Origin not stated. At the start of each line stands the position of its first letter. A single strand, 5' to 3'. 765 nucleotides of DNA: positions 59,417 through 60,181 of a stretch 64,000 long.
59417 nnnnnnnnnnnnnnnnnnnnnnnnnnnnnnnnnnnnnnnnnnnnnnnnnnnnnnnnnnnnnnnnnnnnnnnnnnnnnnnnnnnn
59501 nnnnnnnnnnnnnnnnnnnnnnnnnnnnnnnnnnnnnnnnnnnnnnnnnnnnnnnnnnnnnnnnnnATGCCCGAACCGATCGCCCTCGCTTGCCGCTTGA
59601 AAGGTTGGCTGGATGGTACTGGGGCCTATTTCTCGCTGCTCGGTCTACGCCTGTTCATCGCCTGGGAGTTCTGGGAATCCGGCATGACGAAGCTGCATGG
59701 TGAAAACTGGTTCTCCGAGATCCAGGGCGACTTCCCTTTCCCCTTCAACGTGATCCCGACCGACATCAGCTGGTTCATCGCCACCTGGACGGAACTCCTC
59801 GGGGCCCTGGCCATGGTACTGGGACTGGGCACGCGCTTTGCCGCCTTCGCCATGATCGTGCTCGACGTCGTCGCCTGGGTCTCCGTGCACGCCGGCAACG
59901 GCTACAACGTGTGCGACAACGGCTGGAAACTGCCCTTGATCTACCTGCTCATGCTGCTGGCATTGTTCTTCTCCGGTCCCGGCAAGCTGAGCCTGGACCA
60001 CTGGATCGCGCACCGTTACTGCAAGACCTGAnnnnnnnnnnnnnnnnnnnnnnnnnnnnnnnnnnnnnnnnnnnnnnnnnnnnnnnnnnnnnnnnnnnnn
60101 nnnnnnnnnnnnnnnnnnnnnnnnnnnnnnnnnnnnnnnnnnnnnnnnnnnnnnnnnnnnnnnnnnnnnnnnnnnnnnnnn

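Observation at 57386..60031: EGKCG-repeat secreted peptide with a DUF692 iron oxidase, DUF2063 partner and DoxX: a Cys-modifying RiPP metallophore locus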

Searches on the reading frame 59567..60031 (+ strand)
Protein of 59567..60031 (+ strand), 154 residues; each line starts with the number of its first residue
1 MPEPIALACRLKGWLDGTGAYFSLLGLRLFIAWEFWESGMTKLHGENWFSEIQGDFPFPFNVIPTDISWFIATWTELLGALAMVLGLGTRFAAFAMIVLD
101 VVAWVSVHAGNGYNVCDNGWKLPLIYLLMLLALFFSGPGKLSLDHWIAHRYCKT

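Call 3: search_protein_families(library=ncbifam, proteins=[window:59567-60031:+], max_evalue=0.01)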
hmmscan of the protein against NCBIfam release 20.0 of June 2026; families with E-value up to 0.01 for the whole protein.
window:59567-60031:+ (154 aa): 1 family
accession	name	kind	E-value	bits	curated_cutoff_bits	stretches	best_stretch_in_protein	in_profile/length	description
NF050144.1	matur_HvfX_fam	equivalog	1.1e-42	146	80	1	23-147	3-164/165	HvfX family Cu-binding RiPP maturation protein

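Call 4: search_protein_families(library=pfam, proteins=[window:59567-60031:+], max_evalue=0.01)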
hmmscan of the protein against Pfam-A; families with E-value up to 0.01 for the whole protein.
window:59567-60031:+ (154 aa): 2 families
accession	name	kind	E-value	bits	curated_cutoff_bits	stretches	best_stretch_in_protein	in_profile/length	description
PF07681.17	DoxX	-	1.4e-20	74.1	23.6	1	24-109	2-85/85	DoxX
PF04173.18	DoxD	-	0.00013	22.4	22.7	1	73-151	72-148/167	TQO small subunit DoxD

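Call 37: search_protein_families(library=ncbifam, proteins=[window:59567-60031:+], max_evalue=0.001)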
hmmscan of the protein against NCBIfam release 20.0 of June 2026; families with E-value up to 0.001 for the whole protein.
window:59567-60031:+ (154 aa): 1 family
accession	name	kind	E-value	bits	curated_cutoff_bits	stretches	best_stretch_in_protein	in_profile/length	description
NF050144.1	matur_HvfX_fam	equivalog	1.1e-42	146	80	1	23-147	3-164/165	HvfX family Cu-binding RiPP maturation protein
